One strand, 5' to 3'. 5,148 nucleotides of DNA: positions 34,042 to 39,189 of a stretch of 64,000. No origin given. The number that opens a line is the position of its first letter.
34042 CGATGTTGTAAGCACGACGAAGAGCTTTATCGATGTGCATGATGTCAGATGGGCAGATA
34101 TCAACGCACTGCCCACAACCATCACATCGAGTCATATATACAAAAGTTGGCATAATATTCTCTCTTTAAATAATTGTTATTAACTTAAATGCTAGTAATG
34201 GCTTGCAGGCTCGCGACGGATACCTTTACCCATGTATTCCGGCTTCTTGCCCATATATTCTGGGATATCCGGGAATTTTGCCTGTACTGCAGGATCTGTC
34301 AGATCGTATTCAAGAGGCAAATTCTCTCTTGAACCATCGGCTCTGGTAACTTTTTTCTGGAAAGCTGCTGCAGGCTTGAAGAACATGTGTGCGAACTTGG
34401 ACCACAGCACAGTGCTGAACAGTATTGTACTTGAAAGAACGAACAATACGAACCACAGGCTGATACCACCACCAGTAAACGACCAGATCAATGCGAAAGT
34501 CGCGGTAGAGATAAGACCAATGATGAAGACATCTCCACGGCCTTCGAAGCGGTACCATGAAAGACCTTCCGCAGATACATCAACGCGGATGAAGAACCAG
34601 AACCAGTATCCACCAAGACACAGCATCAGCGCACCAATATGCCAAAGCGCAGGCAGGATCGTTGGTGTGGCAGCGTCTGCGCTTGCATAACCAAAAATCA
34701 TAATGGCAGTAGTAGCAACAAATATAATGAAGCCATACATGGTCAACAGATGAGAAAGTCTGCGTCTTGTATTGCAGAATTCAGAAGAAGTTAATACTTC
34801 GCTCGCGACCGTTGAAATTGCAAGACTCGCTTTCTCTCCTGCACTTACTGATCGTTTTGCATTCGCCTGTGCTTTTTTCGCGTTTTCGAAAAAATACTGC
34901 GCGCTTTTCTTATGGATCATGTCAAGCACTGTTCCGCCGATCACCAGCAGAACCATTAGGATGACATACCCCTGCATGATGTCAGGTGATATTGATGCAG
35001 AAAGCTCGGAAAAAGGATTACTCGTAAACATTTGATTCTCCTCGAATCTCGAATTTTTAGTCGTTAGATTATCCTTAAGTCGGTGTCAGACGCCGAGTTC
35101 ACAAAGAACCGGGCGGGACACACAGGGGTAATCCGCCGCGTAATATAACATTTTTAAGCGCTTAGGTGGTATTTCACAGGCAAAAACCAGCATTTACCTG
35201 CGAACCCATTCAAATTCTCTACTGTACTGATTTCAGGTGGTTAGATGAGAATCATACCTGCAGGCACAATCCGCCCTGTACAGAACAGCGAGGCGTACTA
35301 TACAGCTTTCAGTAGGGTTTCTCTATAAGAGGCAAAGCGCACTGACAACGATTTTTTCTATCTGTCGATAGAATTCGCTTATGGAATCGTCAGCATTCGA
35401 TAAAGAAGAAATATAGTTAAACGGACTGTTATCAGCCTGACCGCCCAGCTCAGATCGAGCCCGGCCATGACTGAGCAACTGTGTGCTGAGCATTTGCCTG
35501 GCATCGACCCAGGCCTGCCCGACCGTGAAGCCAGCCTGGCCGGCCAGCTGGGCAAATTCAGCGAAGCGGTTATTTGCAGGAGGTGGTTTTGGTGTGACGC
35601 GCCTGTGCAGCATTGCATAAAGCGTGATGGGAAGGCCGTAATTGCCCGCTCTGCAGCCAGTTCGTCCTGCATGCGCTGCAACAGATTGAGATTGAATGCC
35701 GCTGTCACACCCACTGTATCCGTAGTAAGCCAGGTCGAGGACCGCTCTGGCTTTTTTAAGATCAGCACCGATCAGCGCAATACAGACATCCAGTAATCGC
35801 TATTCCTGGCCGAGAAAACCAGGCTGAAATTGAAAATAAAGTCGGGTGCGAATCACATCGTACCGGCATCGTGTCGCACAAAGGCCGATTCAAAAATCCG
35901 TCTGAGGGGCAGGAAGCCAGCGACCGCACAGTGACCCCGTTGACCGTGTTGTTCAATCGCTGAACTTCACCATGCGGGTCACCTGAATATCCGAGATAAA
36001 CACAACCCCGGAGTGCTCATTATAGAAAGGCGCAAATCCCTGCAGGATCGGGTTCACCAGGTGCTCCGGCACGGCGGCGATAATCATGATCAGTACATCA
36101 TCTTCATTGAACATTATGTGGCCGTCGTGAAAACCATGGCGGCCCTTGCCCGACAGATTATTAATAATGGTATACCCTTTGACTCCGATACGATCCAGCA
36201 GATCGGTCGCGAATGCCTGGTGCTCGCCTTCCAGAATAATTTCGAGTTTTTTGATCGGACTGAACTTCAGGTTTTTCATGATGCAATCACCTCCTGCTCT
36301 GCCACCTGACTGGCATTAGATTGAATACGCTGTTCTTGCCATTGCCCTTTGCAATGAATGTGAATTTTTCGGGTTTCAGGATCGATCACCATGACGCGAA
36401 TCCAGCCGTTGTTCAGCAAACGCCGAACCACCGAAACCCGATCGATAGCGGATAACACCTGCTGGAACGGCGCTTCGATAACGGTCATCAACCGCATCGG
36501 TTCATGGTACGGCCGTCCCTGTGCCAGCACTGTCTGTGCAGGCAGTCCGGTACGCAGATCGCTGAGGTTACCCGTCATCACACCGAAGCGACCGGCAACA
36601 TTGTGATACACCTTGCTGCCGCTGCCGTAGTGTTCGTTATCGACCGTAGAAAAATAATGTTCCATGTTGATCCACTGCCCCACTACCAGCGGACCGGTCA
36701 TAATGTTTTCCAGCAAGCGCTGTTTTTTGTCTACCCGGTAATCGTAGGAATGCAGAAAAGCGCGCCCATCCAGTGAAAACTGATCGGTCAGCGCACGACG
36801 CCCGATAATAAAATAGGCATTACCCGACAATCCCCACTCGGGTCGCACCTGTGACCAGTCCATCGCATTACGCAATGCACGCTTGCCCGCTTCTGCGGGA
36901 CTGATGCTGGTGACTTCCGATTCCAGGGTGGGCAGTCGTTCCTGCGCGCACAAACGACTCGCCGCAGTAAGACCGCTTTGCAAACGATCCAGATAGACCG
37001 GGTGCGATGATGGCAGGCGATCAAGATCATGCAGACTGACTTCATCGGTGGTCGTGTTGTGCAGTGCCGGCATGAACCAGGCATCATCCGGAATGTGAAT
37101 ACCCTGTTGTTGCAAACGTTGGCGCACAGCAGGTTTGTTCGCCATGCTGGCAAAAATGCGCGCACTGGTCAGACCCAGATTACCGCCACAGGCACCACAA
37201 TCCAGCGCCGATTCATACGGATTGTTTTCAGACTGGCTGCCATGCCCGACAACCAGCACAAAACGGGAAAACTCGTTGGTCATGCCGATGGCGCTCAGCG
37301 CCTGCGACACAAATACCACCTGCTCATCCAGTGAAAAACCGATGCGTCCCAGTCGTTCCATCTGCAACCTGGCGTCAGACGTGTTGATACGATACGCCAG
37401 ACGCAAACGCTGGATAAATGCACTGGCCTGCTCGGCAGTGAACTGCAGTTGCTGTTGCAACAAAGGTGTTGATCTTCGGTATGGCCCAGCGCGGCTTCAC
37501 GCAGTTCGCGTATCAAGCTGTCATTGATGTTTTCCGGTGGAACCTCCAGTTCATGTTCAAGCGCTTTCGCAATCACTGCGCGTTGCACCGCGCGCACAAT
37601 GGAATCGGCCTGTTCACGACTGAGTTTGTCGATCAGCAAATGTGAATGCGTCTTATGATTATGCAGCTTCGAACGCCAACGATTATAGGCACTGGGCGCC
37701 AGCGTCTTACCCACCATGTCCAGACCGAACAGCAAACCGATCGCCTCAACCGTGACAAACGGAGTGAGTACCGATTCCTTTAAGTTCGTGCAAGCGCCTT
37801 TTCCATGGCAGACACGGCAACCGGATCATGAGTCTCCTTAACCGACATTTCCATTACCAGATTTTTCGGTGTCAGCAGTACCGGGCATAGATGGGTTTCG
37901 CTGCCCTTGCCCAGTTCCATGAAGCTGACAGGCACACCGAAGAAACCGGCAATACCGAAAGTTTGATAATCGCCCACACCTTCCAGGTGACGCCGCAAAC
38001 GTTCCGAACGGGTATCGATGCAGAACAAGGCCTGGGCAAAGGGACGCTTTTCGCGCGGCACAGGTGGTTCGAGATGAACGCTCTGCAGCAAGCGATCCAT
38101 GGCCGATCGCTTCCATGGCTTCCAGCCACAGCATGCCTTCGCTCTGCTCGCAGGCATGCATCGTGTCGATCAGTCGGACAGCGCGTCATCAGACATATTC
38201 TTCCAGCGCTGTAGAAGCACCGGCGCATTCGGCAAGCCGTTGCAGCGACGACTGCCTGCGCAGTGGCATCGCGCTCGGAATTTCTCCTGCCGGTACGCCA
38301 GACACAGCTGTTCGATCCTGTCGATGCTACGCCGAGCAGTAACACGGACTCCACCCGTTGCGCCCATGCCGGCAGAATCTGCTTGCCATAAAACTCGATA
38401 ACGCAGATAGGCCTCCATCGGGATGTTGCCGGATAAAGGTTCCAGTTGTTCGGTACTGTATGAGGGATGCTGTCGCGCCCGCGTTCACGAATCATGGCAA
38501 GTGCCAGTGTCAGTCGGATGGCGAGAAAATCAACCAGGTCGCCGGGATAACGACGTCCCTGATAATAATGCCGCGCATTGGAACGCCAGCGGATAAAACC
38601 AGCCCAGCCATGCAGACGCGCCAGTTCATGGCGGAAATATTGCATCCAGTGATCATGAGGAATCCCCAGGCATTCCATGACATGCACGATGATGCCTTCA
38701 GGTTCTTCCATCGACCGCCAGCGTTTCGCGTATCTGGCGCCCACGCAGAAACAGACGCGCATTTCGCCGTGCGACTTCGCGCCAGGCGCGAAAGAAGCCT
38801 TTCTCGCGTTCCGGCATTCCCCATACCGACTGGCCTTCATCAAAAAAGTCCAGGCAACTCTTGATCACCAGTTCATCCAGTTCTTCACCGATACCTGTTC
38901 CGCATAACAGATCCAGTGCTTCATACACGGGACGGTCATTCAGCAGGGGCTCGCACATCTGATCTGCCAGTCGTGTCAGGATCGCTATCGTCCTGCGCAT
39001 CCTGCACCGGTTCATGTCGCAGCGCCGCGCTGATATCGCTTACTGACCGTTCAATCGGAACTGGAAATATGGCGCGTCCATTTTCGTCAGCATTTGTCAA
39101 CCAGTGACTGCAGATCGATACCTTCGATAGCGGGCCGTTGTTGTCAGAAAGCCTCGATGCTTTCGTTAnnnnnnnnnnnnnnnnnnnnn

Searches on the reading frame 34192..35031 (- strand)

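Call 16: search_protein_families(library=pfam, proteins=[window:34192-35031:-])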
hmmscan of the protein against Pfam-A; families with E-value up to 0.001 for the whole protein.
window:34192-35031:- (279 aa): 0 families

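Call 52: search_protein_families(library=ncbifam, proteins=[window:34192-35031:-], max_evalue=0.00001)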
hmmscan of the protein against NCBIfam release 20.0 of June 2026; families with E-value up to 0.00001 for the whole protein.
window:34192-35031:- (279 aa): 2 families
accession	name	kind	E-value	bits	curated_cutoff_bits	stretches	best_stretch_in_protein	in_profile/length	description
NF011607.0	PRK15033.1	subfamily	4.2e-10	39.1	524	1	82-232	227-380/389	tricarballylate utilization 4Fe-4S protein TcuB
NF038018.1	qmoC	equivalog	3.1e-07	30.2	300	1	22-222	152-357/360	quinone-interacting membrane-bound oxidoreductase complex subunit QmoC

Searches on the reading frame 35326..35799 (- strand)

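Call 25: search_protein_families(library=pfam, proteins=[window:35326-35799:-], max_evalue=0.01)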
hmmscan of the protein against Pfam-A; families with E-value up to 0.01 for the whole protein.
window:35326-35799:- (158 aa): 1 family
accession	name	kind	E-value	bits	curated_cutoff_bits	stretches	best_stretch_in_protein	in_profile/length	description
PF10017.15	Methyltransf_33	-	0.0053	16.3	23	0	80-109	273-302/304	Histidine-specific methyltransferase, SAM-dependent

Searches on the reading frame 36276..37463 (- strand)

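Call 16: search_protein_families(library=pfam, proteins=[window:36276-37463:-])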
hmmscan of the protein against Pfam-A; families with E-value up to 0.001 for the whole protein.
window:36276-37463:- (395 aa): 1 family
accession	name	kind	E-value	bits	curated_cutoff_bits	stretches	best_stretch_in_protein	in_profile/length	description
PF10070.14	DabA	-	7e-151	504.6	25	1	17-355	415-747/747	Probable inorganic carbon transporter subunit DabA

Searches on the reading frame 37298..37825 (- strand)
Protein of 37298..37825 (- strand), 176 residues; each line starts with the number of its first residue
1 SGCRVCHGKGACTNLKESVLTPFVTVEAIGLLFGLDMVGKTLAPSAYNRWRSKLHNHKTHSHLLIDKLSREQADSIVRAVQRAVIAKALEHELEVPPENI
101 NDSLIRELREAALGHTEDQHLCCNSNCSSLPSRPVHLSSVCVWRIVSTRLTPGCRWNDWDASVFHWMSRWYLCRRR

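Call 25: search_protein_families(library=pfam, proteins=[window:37298-37825:-], max_evalue=0.01)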
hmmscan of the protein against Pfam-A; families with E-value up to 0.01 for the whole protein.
window:37298-37825:- (176 aa): 1 family
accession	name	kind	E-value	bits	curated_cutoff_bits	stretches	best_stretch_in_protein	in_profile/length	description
PF10070.14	DabA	-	6.5e-07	28.6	25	1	11-90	375-454/747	Probable inorganic carbon transporter subunit DabA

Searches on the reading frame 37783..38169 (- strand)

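Call 25: search_protein_families(library=pfam, proteins=[window:37783-38169:-], max_evalue=0.01)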
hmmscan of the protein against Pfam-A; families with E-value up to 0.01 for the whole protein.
window:37783-38169:- (129 aa): 1 family
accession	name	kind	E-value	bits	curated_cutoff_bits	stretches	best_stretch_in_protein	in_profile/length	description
PF10070.14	DabA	-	1.5e-30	106.7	25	1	19-113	261-357/747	Probable inorganic carbon transporter subunit DabA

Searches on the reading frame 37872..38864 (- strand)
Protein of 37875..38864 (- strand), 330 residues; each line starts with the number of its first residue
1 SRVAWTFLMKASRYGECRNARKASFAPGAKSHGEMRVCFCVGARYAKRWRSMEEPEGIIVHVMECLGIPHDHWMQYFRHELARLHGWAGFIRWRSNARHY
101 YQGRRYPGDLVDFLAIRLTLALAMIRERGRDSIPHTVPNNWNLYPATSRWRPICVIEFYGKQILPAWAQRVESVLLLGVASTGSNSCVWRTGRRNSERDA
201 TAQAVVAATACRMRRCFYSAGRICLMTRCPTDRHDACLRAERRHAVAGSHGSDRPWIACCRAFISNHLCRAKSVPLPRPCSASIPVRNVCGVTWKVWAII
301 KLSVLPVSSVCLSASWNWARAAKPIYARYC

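Call 16: search_protein_families(library=pfam, proteins=[window:37872-38843:-])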
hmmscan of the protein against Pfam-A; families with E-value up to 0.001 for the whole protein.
window:37872-38843:- (323 aa): 1 family
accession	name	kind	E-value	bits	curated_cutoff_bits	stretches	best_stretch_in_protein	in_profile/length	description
PF10070.14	DabA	-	7.7e-16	58.1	25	1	44-173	165-274/747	Probable inorganic carbon transporter subunit DabA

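Call 25: search_protein_families(library=pfam, proteins=[window:37875-38864:-], max_evalue=0.01)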
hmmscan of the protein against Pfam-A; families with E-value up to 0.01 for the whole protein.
window:37875-38864:- (330 aa): 1 family
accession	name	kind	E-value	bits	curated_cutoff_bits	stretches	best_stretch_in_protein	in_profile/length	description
PF10070.14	DabA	-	7.9e-16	58.1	25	1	51-180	165-274/747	Probable inorganic carbon transporter subunit DabA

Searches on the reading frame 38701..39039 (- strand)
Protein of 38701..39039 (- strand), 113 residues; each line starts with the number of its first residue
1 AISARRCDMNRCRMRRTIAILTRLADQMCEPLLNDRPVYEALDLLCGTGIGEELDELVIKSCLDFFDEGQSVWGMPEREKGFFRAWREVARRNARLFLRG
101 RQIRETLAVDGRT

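Call 25: search_protein_families(library=pfam, proteins=[window:38701-39039:-], max_evalue=0.01)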
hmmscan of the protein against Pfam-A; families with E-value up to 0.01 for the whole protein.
window:38701-39039:- (113 aa): 1 family
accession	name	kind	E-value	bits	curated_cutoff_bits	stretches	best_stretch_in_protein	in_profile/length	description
PF10070.14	DabA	-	6.1e-13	48.5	25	1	33-101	87-156/747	Probable inorganic carbon transporter subunit DabA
